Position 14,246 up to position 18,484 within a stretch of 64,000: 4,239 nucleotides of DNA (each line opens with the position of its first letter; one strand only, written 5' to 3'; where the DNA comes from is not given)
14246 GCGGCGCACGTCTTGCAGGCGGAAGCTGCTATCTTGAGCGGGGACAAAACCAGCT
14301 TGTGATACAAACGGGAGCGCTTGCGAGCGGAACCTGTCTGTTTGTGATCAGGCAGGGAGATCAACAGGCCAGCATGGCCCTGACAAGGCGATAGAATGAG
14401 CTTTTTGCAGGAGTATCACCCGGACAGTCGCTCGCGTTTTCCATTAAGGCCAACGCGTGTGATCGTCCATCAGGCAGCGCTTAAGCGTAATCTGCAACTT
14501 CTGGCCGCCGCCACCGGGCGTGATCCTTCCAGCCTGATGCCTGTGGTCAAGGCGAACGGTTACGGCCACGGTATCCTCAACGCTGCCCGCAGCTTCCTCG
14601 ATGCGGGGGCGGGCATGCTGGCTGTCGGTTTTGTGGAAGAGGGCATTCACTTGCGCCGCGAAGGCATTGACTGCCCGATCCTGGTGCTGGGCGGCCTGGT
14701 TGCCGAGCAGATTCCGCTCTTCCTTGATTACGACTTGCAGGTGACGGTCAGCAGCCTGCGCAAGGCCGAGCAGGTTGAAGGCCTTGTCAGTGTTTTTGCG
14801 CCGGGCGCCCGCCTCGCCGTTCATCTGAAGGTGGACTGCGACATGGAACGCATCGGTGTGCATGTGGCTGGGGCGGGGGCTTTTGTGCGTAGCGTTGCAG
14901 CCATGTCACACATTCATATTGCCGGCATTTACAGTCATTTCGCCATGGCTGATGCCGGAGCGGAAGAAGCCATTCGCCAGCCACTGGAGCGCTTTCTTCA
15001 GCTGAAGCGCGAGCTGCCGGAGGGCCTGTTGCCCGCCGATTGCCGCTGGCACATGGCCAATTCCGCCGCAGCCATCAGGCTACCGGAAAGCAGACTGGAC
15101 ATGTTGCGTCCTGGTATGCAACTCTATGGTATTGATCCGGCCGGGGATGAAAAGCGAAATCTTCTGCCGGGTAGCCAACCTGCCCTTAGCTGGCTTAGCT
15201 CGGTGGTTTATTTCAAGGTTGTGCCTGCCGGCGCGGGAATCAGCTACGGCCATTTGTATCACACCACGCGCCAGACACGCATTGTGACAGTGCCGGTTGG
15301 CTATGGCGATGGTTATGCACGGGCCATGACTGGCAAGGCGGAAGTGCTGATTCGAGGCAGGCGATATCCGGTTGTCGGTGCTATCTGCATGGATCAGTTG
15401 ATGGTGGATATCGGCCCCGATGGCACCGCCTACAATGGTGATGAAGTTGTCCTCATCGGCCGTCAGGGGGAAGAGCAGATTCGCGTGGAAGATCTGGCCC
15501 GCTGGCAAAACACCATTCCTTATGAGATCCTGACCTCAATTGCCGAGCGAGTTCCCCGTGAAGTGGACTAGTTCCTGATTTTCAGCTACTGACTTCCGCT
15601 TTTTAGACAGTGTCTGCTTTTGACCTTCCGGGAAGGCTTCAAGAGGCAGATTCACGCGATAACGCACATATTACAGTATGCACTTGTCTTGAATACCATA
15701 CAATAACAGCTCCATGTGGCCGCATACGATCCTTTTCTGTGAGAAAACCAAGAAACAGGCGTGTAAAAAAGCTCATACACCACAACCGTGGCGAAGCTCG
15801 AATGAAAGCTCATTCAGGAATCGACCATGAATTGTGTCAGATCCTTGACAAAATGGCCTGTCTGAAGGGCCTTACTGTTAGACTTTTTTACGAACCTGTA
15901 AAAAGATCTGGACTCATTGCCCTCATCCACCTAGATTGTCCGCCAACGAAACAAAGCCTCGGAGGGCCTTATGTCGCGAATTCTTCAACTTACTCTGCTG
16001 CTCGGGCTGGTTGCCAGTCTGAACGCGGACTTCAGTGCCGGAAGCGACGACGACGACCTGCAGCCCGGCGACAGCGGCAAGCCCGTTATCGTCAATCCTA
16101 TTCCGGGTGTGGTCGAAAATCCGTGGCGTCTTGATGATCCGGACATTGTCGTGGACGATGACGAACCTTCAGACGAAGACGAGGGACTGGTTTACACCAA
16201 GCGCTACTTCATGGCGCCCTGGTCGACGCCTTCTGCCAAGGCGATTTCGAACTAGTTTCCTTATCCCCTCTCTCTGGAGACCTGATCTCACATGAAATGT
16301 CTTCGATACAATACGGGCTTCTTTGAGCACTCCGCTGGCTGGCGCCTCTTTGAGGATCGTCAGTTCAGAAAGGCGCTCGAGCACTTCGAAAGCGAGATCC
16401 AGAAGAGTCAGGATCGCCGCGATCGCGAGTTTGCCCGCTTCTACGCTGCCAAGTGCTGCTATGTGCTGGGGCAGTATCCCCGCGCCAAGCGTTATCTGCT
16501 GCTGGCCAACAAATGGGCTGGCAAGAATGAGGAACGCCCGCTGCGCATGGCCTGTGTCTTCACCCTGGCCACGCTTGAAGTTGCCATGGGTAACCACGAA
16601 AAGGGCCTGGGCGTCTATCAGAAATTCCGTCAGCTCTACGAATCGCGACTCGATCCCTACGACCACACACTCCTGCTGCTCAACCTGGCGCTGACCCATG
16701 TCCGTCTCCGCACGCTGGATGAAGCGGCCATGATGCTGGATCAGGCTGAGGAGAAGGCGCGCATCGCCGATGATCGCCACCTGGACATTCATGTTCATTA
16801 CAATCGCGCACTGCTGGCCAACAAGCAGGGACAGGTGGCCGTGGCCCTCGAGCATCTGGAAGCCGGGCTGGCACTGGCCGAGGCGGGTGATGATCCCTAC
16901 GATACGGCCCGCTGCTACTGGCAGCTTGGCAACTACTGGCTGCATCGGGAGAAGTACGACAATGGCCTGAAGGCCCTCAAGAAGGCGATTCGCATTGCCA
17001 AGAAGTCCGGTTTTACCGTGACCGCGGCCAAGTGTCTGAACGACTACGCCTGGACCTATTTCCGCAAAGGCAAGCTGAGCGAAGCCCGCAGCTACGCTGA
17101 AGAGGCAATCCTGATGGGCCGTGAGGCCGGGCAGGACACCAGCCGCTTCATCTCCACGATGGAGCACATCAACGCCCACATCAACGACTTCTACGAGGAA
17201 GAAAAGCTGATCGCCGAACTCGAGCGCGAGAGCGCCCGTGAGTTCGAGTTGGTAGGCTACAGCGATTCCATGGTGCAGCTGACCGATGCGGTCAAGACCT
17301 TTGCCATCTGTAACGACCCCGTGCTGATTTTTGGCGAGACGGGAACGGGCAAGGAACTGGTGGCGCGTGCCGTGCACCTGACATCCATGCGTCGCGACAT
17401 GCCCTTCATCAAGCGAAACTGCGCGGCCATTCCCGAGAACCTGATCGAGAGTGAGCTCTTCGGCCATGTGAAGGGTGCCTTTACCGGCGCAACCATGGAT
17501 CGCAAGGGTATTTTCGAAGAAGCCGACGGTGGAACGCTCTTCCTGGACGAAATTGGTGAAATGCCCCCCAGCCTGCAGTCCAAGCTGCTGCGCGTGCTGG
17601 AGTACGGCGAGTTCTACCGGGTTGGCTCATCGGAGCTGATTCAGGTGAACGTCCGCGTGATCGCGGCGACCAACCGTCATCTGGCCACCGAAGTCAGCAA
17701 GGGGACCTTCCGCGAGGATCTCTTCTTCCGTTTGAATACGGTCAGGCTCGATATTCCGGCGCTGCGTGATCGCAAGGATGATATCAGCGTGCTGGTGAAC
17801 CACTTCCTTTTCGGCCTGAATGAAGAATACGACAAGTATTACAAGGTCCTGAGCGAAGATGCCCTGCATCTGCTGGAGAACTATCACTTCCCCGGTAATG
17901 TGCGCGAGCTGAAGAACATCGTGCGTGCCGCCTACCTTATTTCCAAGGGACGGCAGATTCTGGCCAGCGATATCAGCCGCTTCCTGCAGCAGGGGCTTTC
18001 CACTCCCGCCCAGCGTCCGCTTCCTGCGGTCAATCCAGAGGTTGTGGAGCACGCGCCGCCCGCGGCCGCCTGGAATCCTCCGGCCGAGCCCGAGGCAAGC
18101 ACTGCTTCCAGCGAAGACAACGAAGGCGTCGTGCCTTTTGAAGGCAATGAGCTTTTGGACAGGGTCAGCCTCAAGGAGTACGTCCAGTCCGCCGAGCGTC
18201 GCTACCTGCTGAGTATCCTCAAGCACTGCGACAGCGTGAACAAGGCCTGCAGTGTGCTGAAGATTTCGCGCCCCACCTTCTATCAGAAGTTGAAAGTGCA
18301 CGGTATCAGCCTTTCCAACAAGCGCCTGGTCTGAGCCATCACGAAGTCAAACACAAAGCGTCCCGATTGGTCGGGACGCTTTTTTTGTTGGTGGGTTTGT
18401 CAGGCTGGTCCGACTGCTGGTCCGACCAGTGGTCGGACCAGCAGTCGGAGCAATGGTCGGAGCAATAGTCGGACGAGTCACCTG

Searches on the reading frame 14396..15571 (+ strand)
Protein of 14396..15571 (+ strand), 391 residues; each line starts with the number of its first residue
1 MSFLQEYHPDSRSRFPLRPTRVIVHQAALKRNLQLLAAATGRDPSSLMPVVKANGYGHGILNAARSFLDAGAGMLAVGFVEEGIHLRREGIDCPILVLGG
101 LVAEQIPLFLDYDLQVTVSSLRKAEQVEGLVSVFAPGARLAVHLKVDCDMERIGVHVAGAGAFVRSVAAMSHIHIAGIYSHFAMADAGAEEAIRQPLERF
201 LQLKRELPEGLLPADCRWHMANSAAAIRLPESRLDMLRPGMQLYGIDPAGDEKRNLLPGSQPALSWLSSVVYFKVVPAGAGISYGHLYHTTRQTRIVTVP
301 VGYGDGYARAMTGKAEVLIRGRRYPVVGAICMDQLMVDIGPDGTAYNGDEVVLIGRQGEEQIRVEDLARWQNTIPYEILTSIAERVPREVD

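Call 27: search_protein_families(library=ncbifam, proteins=[window:14396-15571:+], max_evalue=0.00001)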
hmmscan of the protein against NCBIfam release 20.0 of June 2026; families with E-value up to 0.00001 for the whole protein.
window:14396-15571:+ (391 aa): 9 families
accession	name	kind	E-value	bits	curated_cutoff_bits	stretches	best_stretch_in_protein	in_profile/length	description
TIGR00492.1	alr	equivalog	1.8e-99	333.1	168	1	19-389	2-366/369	alanine racemase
NF033131.1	vanT-G-Cterm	exception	1.5e-81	274.1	460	1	24-388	7-366/368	serine racemase VanT catalytic subunit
NF008897.0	PRK11930.1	equivalog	4.2e-78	263.2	804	1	21-388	461-817/822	bifunctional UDP-N-acetylmuramoyl-tripeptide:D-alanyl-D-alanine ligase/alanine racemase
NF002970.2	PRK03646.1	exception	3e-57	194.3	600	1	18-389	3-354/356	catabolic alanine racemase DadX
NF009879.0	PRK13340.1-4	subfamily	2e-43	148.7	434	1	27-385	49-399/406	alanine racemase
NF033132.1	vanT-CELN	equivalog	5.1e-41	140.9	900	1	20-388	341-695/697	membrane-bound serine racemase VanT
NF000791.0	PRK00053.2-2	equivalog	3.7e-35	121.7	218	1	21-389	3-338/340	alanine racemase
NF000792.0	PRK00053.2-3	equivalog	5.9e-32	111.2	384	1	25-388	9-356/360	alanine racemase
NF033133.1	vanT-L-cat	exception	9.1e-32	110.7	750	1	30-390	18-365/366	serine racemase VanT-L catalytic subunit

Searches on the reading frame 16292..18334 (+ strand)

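Call 27: search_protein_families(library=ncbifam, proteins=[window:16292-18334:+], max_evalue=0.00001)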
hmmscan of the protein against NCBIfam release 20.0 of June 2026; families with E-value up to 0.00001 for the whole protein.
window:16292-18334:+ (680 aa): 31 families (the best 25 are shown)
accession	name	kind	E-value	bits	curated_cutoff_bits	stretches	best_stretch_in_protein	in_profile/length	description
TIGR01817.1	nifA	equivalog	2.6e-104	349.9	528.85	1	303-610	181-492/534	nif-specific transcriptional activator NifA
NF003451.0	PRK05022.1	equivalog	7.3e-97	325.2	476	1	287-659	159-497/512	nitric oxide reductase transcriptional regulator NorR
TIGR01818.1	ntrC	equivalog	2.2e-92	310.2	558.6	1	310-567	126-383/463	nitrogen regulation protein NR(I)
NF041552.1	TF_PrdR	equivalog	1.6e-91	307.4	795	1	286-567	233-516/577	sigma-54 dependent transcriptional regulator PrdR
NF038308.1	RNA_repair_RtcR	equivalog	3.2e-90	303.5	650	1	284-660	147-501/530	RNA repair transcriptional activator RtcR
NF008469.0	PRK11361.1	equivalog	4e-90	302.7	714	1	319-573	144-398/461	acetoacetate metabolism transcriptional regulator AtoC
TIGR02915.1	PEP_resp_reg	equivalog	1.1e-89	301.4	502.6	1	312-563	133-384/445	PEP-CTERM-box response regulator transcription factor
TIGR02974.1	phageshock_pspF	equivalog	3.4e-85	286.2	443.55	1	320-668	1-334/336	phage shock protein operon transcriptional activator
NF050807.1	TransRegFlbDCaul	equivalog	2.8e-84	283.6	750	1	308-563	108-363/454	sigma-54-dependent transcriptional regulator FlbD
NF041946.1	LuxO_transreg_Vib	equivalog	2.1e-81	274.1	800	1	302-668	117-458/463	quorum-sensing sigma-54 dependent transcriptional regulator LuxO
NF007689.0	PRK10365.1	equivalog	8.1e-79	265.5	760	1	305-556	126-377/441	sigma-54-dependent response regulator transcription factor ZraR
NF008085.0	PRK10820.1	equivalog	1.7e-76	257.9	576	1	314-562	199-448/520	transcriptional regulator TyrR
NF008176.1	PRK10923.1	equivalog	7.4e-76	255.6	620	1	313-567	133-387/469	nitrogen regulation protein NR(I)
NF049963.1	RespRegFlgRCampy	domain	8.4e-76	255.5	750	1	317-561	133-377/429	fla regulon two-component system response regulator FlgR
TIGR02329.1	propionate_PrpR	equivalog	1.1e-75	255.3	499.2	1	318-547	212-446/526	propionate catabolism operon regulatory protein PrpR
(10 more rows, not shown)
